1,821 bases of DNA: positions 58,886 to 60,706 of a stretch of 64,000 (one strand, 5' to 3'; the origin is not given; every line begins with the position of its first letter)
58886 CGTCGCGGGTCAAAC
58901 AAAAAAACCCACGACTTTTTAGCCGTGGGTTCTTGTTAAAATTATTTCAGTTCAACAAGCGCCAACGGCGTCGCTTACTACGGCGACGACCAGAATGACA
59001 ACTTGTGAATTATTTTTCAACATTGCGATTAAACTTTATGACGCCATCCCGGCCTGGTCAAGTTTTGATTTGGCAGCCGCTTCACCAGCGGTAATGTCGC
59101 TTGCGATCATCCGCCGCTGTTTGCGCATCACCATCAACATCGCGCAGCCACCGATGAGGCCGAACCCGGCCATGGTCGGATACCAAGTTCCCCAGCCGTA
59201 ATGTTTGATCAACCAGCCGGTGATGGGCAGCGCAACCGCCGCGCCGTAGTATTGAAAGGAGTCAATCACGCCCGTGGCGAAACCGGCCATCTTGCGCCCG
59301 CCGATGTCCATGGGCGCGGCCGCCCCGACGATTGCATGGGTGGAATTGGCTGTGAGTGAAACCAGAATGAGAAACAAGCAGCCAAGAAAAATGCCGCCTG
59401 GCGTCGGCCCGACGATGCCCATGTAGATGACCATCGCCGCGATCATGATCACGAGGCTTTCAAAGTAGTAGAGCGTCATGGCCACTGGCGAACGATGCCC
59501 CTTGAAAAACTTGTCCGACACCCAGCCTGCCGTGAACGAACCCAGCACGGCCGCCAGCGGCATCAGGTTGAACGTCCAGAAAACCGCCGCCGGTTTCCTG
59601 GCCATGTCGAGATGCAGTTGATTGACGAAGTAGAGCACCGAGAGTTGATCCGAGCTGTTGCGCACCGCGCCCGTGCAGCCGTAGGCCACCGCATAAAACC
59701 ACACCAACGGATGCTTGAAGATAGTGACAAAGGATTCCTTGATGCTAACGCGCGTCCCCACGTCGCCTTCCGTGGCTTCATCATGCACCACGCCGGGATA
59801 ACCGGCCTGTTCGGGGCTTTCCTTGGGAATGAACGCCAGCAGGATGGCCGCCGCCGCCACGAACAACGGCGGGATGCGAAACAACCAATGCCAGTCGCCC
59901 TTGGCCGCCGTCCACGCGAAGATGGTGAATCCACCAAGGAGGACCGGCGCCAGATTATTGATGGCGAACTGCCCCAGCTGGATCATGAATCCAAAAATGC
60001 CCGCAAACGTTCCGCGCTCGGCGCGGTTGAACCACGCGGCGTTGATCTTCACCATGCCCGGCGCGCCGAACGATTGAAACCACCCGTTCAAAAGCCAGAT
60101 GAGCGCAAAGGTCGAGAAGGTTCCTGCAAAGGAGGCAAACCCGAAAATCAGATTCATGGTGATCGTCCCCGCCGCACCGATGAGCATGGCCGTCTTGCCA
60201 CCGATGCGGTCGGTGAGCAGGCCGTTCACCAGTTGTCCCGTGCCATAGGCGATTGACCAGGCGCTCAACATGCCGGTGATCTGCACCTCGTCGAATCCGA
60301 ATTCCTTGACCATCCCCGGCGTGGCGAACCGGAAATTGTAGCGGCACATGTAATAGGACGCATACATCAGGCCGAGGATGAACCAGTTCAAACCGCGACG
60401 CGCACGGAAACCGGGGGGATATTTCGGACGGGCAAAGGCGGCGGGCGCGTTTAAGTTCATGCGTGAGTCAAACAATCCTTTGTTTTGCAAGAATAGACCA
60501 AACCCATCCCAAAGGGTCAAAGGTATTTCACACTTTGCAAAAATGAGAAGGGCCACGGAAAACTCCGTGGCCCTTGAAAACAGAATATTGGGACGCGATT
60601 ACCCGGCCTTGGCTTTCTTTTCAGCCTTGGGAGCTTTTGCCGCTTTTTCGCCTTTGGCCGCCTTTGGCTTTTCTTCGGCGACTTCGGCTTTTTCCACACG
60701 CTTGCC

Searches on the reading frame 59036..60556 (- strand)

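Call 9: search_protein_families(library=pfam, proteins=[window:59036-60556:-])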
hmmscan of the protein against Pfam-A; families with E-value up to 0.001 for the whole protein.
window:59036-60556:- (506 aa): 1 family
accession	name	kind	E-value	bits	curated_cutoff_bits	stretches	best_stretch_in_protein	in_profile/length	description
PF07690.21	MFS_1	-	1e-35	123.7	33.4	1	62-401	2-318/347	Major Facilitator Superfamily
